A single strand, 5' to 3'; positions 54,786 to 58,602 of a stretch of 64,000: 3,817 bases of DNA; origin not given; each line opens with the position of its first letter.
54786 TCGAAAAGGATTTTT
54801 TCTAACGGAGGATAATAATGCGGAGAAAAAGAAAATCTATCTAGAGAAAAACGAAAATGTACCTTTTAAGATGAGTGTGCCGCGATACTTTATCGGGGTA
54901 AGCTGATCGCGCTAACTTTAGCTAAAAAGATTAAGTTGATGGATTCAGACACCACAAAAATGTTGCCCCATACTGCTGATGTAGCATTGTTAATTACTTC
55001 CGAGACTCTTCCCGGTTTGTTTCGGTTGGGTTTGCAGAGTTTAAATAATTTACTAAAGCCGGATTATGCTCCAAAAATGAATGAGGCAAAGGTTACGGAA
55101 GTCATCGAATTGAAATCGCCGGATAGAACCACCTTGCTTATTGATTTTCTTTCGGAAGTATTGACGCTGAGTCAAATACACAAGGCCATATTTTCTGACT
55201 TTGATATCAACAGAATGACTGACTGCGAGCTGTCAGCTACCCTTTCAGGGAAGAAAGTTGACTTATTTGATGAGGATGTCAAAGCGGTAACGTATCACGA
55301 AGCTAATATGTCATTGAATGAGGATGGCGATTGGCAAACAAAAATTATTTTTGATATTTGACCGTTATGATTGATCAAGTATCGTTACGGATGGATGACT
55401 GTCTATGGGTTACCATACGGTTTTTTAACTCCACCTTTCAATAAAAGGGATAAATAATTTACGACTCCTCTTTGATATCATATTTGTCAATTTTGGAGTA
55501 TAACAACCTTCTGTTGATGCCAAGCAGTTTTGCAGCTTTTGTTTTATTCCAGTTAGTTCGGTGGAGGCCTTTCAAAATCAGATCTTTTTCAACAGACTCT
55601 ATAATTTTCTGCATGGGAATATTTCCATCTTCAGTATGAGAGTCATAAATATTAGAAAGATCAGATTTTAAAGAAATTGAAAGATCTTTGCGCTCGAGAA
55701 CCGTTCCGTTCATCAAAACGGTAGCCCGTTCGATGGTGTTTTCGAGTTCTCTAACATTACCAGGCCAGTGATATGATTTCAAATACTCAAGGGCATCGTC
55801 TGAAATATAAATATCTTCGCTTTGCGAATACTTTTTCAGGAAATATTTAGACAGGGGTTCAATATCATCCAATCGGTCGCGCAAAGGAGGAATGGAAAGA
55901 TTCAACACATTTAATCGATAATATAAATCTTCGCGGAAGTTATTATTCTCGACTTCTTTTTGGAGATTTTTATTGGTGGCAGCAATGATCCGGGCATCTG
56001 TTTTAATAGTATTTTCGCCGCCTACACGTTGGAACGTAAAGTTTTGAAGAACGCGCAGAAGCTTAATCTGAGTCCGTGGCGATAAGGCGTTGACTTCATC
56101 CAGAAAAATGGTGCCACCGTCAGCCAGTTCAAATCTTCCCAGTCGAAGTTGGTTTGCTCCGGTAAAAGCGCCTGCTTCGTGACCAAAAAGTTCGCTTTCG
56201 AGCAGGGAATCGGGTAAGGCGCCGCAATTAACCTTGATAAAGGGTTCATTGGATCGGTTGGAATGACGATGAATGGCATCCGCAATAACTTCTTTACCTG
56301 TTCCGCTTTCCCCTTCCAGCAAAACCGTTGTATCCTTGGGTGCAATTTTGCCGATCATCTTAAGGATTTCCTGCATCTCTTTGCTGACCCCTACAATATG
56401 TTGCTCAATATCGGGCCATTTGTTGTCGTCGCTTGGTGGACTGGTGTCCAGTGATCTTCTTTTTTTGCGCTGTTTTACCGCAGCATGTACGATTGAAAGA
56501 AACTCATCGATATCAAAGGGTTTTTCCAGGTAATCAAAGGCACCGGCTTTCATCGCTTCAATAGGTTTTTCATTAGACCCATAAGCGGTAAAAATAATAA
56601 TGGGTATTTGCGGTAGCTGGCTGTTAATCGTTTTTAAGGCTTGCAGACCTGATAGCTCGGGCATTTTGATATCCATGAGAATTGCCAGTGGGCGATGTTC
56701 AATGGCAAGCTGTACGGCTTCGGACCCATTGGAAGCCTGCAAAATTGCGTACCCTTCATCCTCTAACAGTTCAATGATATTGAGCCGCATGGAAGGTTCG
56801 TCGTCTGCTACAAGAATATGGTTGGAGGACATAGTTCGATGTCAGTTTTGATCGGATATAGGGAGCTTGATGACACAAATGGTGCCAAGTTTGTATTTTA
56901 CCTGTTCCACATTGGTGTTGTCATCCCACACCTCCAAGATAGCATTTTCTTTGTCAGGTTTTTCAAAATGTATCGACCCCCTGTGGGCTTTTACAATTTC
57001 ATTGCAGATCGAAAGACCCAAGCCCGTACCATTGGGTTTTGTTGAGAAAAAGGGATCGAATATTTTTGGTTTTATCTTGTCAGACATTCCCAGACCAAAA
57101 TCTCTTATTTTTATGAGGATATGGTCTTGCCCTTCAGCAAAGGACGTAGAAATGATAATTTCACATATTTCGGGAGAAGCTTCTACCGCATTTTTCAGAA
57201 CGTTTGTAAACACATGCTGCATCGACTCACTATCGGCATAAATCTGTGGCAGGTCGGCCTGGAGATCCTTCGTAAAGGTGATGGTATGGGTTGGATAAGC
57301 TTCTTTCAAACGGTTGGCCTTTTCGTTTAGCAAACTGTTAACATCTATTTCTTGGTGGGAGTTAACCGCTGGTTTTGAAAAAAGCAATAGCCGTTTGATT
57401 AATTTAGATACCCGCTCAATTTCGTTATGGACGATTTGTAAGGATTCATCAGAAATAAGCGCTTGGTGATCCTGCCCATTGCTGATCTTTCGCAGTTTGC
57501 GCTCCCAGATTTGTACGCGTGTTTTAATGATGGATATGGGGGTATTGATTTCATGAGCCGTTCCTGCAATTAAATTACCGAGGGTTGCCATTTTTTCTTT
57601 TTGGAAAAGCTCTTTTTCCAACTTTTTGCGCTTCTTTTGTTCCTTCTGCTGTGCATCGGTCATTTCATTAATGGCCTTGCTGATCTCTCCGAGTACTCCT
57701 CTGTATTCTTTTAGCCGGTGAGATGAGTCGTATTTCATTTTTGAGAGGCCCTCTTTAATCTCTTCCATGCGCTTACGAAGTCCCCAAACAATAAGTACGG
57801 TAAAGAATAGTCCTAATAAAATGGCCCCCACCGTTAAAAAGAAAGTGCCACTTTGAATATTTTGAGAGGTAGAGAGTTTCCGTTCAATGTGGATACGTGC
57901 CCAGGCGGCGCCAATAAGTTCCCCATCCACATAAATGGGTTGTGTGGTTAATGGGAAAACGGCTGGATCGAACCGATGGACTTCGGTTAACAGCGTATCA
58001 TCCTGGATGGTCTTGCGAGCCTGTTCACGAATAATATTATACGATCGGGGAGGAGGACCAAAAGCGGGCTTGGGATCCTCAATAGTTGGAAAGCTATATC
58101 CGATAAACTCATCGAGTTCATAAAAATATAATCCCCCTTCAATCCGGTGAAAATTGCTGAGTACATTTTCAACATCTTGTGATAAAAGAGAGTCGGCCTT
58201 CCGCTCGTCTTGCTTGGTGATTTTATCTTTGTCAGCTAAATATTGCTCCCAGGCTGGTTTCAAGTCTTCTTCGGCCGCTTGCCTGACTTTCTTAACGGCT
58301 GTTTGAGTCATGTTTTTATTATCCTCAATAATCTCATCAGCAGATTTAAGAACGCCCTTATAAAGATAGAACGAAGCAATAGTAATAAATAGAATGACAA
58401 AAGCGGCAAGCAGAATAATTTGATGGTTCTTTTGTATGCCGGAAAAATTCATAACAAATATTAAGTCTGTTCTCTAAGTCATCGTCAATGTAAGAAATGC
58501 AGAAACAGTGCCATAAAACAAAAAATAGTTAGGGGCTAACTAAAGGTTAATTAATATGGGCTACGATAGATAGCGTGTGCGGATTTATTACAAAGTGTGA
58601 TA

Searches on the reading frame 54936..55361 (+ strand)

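Call 63: search_protein_families(library=pfam, proteins=[window:54936-55361:+], max_evalue=0.00001)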
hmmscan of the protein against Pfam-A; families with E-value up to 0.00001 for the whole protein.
window:54936-55361:+ (141 aa): 1 family
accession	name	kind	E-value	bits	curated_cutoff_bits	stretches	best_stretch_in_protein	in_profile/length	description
PF01951.21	Archease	-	2.8e-23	83.2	25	1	9-141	3-136/136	Archease protein family (MTH1598/TM1083)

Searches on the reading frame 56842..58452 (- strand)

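Call 63: search_protein_families(library=pfam, proteins=[window:56842-58452:-], max_evalue=0.00001)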
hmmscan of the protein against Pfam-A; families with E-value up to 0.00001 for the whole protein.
window:56842-58452:- (536 aa): 3 families
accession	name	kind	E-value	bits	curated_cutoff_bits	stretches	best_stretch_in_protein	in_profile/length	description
PF02518.31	HATPase_c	-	8.6e-20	71.7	26.4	1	407-502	2-99/111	Histidine kinase-, DNA gyrase B-, and HSP90-like ATPase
PF00512.31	HisKA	-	1e-09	38.7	26.9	1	291-360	2-62/66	His Kinase A (phospho-acceptor) domain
PF14501.12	HATPase_c_5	-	5.6e-08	33.1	22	1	411-502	6-94/102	GHKL domain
